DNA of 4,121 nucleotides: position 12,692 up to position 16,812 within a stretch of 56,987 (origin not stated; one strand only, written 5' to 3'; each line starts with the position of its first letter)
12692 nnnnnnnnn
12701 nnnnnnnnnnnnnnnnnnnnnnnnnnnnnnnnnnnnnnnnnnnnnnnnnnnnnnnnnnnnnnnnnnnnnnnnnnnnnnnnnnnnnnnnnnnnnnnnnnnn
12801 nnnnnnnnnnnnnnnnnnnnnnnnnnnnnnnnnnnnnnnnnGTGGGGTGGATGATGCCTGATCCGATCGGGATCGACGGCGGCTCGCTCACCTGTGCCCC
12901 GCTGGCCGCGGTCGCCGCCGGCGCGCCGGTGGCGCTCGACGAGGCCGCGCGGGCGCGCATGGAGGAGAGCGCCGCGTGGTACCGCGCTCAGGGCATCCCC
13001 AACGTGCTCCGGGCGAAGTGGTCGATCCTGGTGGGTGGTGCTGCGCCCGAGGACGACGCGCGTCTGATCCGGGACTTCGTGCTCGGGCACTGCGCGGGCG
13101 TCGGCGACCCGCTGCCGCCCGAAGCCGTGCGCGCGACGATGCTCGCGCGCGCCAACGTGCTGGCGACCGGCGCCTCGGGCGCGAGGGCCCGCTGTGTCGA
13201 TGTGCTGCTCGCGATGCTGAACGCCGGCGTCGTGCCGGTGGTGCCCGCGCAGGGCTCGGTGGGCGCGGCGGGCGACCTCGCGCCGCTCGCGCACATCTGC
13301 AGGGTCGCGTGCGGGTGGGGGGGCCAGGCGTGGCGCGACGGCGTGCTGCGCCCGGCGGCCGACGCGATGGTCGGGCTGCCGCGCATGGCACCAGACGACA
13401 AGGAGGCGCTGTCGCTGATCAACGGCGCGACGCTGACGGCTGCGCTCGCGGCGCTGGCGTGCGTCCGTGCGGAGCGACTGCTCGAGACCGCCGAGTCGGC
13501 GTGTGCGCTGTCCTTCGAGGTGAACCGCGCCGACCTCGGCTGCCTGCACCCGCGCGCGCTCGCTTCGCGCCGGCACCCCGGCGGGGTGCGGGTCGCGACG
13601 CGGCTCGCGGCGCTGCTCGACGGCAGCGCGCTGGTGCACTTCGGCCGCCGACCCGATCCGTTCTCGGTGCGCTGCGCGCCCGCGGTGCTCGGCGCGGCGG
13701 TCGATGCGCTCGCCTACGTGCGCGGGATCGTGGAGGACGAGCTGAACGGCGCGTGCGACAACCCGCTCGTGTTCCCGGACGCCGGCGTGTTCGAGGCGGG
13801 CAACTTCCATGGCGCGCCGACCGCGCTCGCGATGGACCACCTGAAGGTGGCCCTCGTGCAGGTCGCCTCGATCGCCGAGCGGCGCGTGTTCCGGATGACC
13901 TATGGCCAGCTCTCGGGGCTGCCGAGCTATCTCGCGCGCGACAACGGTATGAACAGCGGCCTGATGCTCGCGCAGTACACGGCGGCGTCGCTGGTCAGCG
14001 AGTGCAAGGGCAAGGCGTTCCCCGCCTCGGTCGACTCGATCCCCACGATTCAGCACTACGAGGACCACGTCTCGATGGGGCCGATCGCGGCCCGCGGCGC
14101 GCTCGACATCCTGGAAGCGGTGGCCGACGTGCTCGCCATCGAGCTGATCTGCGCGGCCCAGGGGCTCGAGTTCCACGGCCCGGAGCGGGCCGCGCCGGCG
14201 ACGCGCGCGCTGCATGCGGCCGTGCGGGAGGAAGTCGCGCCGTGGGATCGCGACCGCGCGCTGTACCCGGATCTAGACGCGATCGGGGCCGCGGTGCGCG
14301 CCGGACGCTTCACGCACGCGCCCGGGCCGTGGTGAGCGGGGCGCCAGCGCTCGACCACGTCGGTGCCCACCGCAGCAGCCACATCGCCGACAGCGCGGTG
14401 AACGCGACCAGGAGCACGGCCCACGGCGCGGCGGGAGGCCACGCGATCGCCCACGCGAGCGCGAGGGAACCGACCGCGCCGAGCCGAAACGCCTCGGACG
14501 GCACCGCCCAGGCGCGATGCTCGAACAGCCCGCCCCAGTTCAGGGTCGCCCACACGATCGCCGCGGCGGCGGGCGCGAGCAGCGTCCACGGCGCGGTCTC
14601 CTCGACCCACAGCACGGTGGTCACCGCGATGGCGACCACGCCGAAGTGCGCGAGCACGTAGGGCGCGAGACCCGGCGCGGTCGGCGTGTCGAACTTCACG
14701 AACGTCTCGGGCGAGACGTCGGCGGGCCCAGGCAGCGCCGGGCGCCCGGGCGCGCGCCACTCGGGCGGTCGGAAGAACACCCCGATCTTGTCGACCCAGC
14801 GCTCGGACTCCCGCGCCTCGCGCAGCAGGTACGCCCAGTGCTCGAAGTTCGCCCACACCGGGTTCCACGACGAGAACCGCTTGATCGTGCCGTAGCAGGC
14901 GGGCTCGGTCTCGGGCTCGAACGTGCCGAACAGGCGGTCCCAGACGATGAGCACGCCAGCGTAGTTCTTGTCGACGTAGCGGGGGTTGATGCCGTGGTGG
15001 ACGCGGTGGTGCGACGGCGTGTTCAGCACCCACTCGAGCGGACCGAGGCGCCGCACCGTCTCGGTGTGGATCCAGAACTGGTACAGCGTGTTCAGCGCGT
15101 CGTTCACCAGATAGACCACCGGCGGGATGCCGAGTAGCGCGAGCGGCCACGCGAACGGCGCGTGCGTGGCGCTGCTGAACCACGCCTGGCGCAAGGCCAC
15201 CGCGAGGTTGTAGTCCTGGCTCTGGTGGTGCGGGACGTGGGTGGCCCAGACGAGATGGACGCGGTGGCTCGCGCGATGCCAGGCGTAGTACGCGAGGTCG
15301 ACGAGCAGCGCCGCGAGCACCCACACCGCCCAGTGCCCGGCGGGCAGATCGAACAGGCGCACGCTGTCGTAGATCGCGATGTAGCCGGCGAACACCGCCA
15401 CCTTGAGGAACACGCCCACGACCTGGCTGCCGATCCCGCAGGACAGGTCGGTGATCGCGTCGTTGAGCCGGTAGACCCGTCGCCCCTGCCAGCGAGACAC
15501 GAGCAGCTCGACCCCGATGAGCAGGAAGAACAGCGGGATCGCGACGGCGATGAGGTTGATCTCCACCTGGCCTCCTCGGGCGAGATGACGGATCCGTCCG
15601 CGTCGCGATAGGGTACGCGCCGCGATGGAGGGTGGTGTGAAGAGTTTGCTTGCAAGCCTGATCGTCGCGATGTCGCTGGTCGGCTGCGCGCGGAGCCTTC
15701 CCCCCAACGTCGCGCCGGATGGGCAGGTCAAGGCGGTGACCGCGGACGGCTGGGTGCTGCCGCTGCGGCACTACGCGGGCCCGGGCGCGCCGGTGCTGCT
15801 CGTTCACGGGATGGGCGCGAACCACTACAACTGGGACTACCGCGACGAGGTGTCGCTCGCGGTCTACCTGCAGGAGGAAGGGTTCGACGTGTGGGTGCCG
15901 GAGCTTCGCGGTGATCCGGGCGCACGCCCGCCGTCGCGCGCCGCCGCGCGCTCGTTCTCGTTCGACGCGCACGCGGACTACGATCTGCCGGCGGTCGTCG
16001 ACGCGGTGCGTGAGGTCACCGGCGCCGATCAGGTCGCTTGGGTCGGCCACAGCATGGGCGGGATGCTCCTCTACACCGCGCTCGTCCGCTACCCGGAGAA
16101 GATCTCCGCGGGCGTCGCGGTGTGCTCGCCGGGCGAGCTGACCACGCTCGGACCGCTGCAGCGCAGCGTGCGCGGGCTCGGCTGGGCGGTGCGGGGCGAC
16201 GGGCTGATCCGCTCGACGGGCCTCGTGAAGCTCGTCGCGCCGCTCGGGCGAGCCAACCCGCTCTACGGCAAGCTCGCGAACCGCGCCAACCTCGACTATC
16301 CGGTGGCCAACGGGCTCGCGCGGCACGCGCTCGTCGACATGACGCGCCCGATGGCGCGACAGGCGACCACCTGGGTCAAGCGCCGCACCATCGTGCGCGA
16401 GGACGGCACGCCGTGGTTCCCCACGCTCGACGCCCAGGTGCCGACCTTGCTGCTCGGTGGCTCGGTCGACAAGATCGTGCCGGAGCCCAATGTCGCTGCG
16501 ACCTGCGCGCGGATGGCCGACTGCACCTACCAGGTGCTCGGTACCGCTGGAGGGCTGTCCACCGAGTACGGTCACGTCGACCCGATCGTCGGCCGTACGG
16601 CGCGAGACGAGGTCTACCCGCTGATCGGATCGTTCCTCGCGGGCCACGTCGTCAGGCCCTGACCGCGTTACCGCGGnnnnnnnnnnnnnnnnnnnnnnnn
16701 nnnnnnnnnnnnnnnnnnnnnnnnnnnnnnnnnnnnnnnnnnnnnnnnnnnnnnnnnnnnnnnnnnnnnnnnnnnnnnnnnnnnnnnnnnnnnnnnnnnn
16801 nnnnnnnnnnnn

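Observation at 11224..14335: Tandem ammonia-lyase-like pair with non-canonical MIO triads: SSG in one, AAG plus lost Tyr-loop in the other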

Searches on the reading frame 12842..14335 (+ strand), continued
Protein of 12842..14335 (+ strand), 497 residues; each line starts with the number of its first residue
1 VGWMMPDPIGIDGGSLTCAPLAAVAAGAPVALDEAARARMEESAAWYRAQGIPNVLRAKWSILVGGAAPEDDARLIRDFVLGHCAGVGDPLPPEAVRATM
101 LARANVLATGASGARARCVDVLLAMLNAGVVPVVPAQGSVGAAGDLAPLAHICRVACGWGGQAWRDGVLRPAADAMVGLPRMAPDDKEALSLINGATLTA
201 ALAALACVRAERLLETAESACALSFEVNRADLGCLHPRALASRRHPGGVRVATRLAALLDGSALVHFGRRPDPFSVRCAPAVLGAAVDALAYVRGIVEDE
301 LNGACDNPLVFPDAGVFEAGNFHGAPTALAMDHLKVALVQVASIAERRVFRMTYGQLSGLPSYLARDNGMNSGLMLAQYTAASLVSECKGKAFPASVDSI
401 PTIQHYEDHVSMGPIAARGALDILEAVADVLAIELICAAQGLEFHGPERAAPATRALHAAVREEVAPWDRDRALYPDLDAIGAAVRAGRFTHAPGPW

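Call 64: fold_search(model_id=the predicted structure, library=pdb)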
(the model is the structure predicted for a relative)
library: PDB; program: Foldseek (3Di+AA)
matches with E <= 10: 556; with E <= 0.001: 90
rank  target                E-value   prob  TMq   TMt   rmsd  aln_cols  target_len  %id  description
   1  6v6h_C                2.4e-33  1.00  0.89  0.87   2.5       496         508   37  Crystal structure of histidine ammonia-lyase from Trypanosoma cruzi (released 2020-06-10)
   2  6v6h_A                4.1e-33  1.00  0.89  0.87   2.5       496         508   37  Crystal structure of histidine ammonia-lyase from Trypanosoma cruzi (released 2020-06-10)
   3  7tqr                  5.1e-33  1.00  0.90  0.92   2.7       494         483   36  Crystal Structure of histidine ammonia lyase from Thermoplasma acidophilum (released 2022-04-06)
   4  6v6h_B                8.8e-33  1.00  0.88  0.86   2.4       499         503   36  Crystal structure of histidine ammonia-lyase from Trypanosoma cruzi (released 2020-06-10)
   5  6v6h_D                3.7e-32  1.00  0.88  0.86   2.4       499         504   36  Crystal structure of histidine ammonia-lyase from Trypanosoma cruzi (released 2020-06-10)
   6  1eb4                  2.9e-31  1.00  0.90  0.88   3.0       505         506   35  Histidine Ammonia-Lyase (HAL) Mutant F329A from Pseudomonas putida (released 2002-02-21)
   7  3kdz_A                1.1e-30  1.00  0.91  0.85   3.2       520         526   32  X-ray crystal structure of a tyrosine aminomutase mutant construct with bound ligand (released 2010-07-07)
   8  1b8f                  1.2e-30  1.00  0.91  0.88   3.2       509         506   35  Histidine ammonia-lyase (HAL) from Pseudomonas putida (released 1999-05-06)
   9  2ohy_A                1.3e-30  1.00  0.91  0.86   3.0       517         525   32  X-ray Crystal Structure of Tyrosine Aminomutase from streptomyces globisporus (released 2007-06-12)
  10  1gk2_A                2.2e-30  1.00  0.89  0.86   3.3       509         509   36  Histidine Ammonia-Lyase (HAL) Mutant F329G from Pseudomonas putida (released 2002-02-21)
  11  1gkj                  2.5e-30  1.00  0.91  0.89   2.7       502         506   36  Histidine Ammonia-Lyase (HAL) Mutant Y280F from Pseudomonas putida (released 2002-04-05)
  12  1gk3                  3.5e-30  1.00  0.90  0.88   2.9       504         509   36  Histidine Ammonia-Lyase (HAL) Mutant D145A from Pseudomonas putida (released 2002-02-21)
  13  2ohy_B                1.1e-29  1.00  0.91  0.86   3.0       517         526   32  X-ray Crystal Structure of Tyrosine Aminomutase from streptomyces globisporus (released 2007-06-12)
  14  2o6y_C                1.5e-29  1.00  0.87  0.84   3.2       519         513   32  Tyrosine ammonia-lyase from Rhodobacter sphaeroides (released 2007-01-16)
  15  2o6y_A                1.8e-29  1.00  0.87  0.84   3.7       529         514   32  Tyrosine ammonia-lyase from Rhodobacter sphaeroides (released 2007-01-16)
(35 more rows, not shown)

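Call 68: search_protein_families(library=pfam, proteins=[L040:6492-7217:+, L040:7177-7743:+, L040:7746-8351:+, L040:8348-9052:+, L040:9992-11554:+, L040:11608-12225:+, L040:12229-13257:+, L040:13251-14297:+, L040:6528-7490:-, L040:7740-8438:-], max_evalue=0.001)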
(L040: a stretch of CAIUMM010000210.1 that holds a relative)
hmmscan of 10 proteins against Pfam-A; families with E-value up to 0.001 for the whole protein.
L040:6492-7217:+ (241 aa): 1 family
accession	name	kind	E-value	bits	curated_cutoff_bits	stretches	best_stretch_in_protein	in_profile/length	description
PF01618.21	MotA_ExbB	-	5.7e-23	81.5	22.9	1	94-214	3-125/127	MotA/TolQ/ExbB proton channel family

L040:7177-7743:+ (188 aa): 1 family
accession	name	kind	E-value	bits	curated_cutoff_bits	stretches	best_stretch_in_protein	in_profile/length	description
PF02472.21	ExbD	-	8.8e-17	61.8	25.4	1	30-167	4-124/128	Biopolymer transport protein ExbD/TolR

L040:7746-8351:+ (201 aa): 1 family
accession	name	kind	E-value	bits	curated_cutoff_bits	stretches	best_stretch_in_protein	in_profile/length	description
PF02472.21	ExbD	-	4.4e-12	46.6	25.4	1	29-179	3-126/128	Biopolymer transport protein ExbD/TolR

L040:8348-9052:+ (234 aa): 0 families

L040:9992-11554:+ (520 aa): 1 family
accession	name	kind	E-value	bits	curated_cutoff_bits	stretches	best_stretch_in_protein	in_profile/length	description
PF00221.24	Lyase_aromatic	-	2.4e-124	416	27.3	1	80-482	68-465/466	Aromatic amino acid lyase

L040:11608-12225:+ (205 aa): 0 families

L040:12229-13257:+ (342 aa): 1 family
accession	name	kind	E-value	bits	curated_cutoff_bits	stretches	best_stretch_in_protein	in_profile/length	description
PF01145.31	Band_7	-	5.1e-27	95.5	23.6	1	38-235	2-175/176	SPFH domain / Band 7 family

L040:13251-14297:+ (348 aa): 1 family
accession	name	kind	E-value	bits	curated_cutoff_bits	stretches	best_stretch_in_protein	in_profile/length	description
PF01145.31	Band_7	-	1.7e-20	74.2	23.6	1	30-227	4-169/176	SPFH domain / Band 7 family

L040:6528-7490:- (320 aa): 0 families

L040:7740-8438:- (232 aa): 0 families

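Call 77: search_protein_representatives(alignment_id=A3)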
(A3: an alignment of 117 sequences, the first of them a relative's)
Query: 117 sequences, 503 profile positions. Proteins with E-value up to 0.001 (for the whole library): 14307; up to 1e-10: 9021; up to 1e-30: 3302. The best 150 are listed.
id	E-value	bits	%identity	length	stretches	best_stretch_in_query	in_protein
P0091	2.3e-217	739.2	-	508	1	3-500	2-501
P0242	8.7e-215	730.7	-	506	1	4-500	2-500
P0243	4.2e-208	708.6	-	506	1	4-500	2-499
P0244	6.8e-173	592.5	-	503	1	4-501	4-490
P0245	9.5e-172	588.7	-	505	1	7-499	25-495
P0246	1.9e-152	525.0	-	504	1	10-500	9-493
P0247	9.7e-152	522.7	-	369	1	3-363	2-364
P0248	9.7e-144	496.3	-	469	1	11-501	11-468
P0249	2.2e-135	468.7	-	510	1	5-500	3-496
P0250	3.0e-135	468.3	-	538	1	3-498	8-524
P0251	5.6e-135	467.4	-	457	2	176-499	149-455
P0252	9.5e-134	463.3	-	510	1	4-499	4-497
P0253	3.3e-133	461.5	-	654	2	261-499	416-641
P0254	4.0e-133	461.3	-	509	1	10-495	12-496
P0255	8.9e-133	460.1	-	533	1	4-501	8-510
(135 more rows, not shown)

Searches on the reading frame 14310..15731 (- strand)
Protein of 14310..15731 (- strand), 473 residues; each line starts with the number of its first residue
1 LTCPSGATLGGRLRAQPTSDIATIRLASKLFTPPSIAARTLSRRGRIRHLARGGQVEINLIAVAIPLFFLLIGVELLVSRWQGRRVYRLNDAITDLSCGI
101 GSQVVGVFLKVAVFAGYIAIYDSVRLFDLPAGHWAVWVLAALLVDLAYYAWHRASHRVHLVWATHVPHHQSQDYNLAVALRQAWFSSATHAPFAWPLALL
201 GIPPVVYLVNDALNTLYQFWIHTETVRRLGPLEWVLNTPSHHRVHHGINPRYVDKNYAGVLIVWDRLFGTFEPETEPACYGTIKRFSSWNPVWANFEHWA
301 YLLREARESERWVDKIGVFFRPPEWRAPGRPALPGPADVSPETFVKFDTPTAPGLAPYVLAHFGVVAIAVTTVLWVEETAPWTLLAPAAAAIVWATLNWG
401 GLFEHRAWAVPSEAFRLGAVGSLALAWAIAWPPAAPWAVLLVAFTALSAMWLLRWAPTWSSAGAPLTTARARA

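Call 3: search_protein_families(library=pfam, proteins=[window:14310-15731:-])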
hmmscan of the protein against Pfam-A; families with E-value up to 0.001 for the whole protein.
window:14310-15731:- (473 aa): 1 family
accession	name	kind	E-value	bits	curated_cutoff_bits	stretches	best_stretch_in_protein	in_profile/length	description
PF04116.19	FA_hydroxylase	-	7e-27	94.9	31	1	137-270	1-132/132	Fatty acid hydroxylase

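Call 4: search_protein_families(library=ncbifam, proteins=[window:14310-15731:-])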
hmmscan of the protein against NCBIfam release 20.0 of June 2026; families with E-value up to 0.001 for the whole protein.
window:14310-15731:- (473 aa): 1 family
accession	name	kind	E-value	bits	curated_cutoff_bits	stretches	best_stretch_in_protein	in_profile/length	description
NF052566.1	OrLpdHdlsOlsERhiz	equivalog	4.7e-16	59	475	1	137-277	119-261/293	ornithine lipid hydroxylase OlsE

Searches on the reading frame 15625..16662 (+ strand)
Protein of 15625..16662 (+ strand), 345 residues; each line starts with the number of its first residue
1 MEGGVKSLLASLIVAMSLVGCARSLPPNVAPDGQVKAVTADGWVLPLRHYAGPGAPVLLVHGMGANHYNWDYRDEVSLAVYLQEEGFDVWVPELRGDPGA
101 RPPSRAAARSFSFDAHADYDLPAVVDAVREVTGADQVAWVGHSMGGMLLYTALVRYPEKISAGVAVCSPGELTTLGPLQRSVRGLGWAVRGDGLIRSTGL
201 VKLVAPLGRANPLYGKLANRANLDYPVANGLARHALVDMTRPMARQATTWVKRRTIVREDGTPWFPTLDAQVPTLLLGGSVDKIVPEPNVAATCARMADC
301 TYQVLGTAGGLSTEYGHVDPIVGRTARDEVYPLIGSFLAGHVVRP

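Call 3: search_protein_families(library=pfam, proteins=[window:15625-16662:+])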
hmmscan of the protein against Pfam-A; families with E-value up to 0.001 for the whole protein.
window:15625-16662:+ (345 aa): 4 families
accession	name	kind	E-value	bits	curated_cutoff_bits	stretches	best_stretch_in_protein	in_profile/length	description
PF00561.26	Abhydrolase_1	-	1.7e-24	87.3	25.8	1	56-297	2-224/245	alpha/beta hydrolase fold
PF12697.13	Abhydrolase_6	-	5.1e-16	60.4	26.3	1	57-295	1-188/217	Alpha/beta hydrolase family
PF12146.15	Hydrolase_4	-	5.9e-15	55.7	27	1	54-303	4-225/239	Serine aminopeptidase, S33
PF00326.27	Peptidase_S9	-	1.5e-05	25.1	22.6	0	120-168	47-97/213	Prolyl oligopeptidase family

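Call 4: search_protein_families(library=ncbifam, proteins=[window:15625-16662:+])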
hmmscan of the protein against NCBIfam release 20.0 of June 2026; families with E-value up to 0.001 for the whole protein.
window:15625-16662:+ (345 aa): 10 families
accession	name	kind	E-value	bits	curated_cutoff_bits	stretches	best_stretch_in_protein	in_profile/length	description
TIGR01836.1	PHA_synth_III_C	subfamily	5.1e-07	29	365.3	1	55-172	63-173/350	class III poly(R)-hydroxyalkanoic acid synthase subunit PhaC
NF051487.1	bifunc_PcaCD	exception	1.2e-06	27.9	430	1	52-164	170-267/413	bifunctional 4-carboxymuconolactone decarboxylase/3-oxoadipate enol-lactonase PcaCD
NF051488.1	bifunc_PcaDC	exception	1.4e-06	27.7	390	1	55-173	13-116/375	bifunctional 3-oxoadipate enol-lactonase/4-carboxymuconolactone decarboxylase PcaDC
NF005898.0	PRK07868.1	equivalog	1.5e-06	26.3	925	1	53-173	66-180/994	acyl-CoA synthetase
NF011457.0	PRK14875.1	equivalog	1.8e-06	27.2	307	1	48-167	126-230/372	acetoin dehydrogenase dihydrolipoyllysine-residue acetyltransferase subunit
TIGR01838.1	PHA_synth_I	subfamily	6e-06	25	622.65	1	55-159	189-286/532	class I poly(R)-hydroxyalkanoic acid synthase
TIGR03056.1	bchO_mg_che_rel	equivalog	6.3e-06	25.4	172.55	0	52-150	24-110/278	alpha/beta fold hydrolase BchO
TIGR01738.1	bioH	equivalog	6.7e-06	25.9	206.95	0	118-173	49-103/245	pimeloyl-ACP methyl ester esterase BioH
TIGR02427.1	protocat_pcaD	equivalog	0.0001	21.8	255.85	0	104-169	53-113/251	3-oxoadipate enol-lactonase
TIGR01250.1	pro_imino_pep_2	subfamily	0.00038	20.1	167.65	0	51-162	22-123/288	proline iminopeptidase-family hydrolase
